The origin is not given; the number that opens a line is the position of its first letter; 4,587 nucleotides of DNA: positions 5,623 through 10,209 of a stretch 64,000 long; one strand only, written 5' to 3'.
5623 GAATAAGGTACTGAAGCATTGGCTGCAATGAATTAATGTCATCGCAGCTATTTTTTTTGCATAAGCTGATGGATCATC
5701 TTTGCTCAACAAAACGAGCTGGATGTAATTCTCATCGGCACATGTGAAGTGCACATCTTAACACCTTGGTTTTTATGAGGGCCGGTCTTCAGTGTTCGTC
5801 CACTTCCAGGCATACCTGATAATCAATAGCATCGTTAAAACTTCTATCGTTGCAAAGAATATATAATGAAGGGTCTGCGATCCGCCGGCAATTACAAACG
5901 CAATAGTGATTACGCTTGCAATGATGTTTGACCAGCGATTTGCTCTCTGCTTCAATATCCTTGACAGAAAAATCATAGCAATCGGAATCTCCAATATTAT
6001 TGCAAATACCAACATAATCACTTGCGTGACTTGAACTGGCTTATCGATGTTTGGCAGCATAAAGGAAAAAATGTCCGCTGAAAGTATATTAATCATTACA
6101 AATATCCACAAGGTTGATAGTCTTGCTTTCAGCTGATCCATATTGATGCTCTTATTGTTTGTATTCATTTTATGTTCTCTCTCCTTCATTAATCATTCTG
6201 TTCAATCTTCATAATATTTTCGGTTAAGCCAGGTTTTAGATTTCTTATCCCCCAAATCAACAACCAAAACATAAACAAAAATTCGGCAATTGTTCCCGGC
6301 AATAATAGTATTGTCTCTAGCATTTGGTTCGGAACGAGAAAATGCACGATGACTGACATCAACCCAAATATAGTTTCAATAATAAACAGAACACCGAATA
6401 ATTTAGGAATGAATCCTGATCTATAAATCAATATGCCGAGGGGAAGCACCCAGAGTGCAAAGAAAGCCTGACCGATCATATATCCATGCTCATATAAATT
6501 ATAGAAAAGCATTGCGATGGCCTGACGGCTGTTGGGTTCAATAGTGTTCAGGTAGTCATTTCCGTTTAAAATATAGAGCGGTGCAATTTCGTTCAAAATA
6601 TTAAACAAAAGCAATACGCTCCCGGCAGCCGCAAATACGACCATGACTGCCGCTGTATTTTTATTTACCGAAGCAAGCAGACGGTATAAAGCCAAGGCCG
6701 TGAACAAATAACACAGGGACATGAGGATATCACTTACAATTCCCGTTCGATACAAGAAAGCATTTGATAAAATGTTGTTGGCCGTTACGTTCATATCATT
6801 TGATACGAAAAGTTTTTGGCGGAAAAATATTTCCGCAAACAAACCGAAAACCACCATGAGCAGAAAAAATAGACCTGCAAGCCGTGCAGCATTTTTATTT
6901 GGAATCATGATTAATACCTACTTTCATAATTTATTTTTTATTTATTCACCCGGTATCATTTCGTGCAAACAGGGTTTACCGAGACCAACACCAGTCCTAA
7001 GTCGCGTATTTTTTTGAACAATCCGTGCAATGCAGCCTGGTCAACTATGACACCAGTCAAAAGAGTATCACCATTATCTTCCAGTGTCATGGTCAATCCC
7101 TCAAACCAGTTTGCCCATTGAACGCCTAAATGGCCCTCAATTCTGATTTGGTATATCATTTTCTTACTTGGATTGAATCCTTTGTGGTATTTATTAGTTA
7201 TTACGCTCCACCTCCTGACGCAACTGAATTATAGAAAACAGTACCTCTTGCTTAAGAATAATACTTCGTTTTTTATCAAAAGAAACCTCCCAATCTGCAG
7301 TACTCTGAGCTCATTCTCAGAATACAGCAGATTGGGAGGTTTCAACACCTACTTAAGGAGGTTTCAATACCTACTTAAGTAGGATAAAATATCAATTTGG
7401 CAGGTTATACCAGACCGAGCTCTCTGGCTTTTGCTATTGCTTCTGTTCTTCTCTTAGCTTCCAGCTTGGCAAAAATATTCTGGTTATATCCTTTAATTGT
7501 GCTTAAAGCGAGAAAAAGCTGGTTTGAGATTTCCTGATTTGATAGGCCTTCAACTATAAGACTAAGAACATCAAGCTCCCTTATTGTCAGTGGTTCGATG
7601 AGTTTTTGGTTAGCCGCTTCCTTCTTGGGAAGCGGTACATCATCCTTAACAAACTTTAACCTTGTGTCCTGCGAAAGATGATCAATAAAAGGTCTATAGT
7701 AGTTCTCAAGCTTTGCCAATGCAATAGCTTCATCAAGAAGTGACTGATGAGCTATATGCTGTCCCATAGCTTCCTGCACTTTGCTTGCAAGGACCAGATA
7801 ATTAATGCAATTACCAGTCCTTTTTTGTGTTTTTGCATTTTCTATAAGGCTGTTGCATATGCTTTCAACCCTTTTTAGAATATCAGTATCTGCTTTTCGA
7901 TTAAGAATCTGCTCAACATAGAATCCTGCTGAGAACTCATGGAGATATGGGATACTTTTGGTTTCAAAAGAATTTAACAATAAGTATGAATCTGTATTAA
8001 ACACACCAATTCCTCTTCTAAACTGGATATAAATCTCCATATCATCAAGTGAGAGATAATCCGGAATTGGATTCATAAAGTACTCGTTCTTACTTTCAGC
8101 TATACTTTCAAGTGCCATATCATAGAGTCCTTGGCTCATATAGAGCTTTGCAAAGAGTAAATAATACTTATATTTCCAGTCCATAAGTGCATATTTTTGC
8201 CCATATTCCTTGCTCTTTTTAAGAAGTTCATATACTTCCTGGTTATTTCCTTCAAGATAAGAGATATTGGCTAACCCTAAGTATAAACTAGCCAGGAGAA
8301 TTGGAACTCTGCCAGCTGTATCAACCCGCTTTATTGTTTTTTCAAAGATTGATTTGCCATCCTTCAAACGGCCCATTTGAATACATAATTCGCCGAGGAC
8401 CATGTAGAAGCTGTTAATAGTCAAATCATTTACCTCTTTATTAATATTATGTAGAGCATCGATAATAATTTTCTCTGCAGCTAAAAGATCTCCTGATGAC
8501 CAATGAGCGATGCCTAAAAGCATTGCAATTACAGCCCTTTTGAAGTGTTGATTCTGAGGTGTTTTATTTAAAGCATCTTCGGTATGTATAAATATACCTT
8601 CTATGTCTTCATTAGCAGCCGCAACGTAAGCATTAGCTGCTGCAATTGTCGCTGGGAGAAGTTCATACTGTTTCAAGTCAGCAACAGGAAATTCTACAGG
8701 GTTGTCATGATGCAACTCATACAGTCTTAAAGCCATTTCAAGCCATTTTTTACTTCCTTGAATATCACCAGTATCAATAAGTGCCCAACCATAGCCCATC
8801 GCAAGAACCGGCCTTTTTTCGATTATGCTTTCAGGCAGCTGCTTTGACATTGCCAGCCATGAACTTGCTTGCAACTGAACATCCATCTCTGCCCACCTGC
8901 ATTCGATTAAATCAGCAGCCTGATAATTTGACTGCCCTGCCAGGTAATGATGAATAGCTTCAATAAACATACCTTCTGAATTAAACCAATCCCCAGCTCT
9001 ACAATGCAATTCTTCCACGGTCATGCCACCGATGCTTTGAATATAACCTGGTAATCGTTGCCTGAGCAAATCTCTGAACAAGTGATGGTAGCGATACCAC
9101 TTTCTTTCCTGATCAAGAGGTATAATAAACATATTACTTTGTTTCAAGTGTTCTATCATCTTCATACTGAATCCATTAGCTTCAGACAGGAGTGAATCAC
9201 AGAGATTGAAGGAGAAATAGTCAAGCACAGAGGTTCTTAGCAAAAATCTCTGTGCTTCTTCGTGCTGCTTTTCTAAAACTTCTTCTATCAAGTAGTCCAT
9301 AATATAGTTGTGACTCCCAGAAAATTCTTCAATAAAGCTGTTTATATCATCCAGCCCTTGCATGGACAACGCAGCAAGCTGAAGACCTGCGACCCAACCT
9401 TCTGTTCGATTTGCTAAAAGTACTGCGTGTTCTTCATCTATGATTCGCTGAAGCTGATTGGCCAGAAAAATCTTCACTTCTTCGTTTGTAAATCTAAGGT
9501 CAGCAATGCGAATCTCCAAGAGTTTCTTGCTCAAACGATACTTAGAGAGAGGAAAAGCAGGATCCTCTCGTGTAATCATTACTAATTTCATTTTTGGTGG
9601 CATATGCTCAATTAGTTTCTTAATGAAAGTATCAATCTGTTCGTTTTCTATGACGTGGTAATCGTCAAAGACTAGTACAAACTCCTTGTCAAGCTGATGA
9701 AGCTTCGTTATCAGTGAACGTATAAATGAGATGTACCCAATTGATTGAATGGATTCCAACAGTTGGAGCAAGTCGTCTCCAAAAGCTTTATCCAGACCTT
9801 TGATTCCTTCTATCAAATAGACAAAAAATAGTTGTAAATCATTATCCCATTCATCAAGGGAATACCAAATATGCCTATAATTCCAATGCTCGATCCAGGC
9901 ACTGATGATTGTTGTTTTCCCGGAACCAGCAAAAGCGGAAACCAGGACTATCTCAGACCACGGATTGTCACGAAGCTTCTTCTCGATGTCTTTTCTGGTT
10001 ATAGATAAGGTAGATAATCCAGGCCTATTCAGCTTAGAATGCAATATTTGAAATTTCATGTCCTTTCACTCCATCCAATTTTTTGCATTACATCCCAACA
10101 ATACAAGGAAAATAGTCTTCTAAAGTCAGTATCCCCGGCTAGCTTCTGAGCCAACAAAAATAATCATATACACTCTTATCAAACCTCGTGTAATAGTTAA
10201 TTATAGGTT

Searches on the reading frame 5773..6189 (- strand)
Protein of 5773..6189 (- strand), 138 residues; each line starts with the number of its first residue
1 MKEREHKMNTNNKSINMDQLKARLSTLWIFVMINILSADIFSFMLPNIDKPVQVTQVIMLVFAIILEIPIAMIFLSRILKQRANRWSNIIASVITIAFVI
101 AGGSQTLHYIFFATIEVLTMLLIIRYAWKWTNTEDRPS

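Call 66: search_protein_families(library=pfam, proteins=[window:5773-6189:-], max_evalue=0.01)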
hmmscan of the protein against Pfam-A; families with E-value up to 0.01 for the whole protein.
window:5773-6189:- (138 aa): 2 families
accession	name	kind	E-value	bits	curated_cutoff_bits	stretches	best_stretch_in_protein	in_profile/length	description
PF19851.4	DUF6326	-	2.5e-17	63.9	24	1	21-133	11-133/135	Family of unknown function (DUF6326)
PF07695.17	7TMR-DISM_7TM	-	0.0057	17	29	1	29-128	39-145/205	7TM diverse intracellular signalling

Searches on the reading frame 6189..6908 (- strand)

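Call 12: search_protein_families(library=pfam, proteins=[window:6189-6908:-], max_evalue=0.00001)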
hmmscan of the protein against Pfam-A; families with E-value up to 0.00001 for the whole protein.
window:6189-6908:- (239 aa): 1 family
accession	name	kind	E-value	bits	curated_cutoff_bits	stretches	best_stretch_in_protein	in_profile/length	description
PF14329.11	DUF4386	-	2e-50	172.1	27.6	1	10-220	1-210/210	Domain of unknown function (DUF4386)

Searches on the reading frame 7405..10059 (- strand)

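Call 12: search_protein_families(library=pfam, proteins=[window:7405-10059:-], max_evalue=0.00001)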
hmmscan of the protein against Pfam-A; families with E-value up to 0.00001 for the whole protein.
window:7405-10059:- (884 aa): 3 families
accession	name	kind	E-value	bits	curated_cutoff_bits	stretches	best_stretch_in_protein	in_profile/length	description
PF17874.7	TPR_MalT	-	9.8e-19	68.2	45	1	471-793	2-321/336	MalT-like TPR region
PF00196.25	GerE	-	1.1e-15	57.4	23.5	1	823-877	2-56/57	Bacterial regulatory proteins, luxR family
PF13191.12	AAA_16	-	2.7e-07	31.7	32.6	1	32-162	23-167/167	AAA ATPase domain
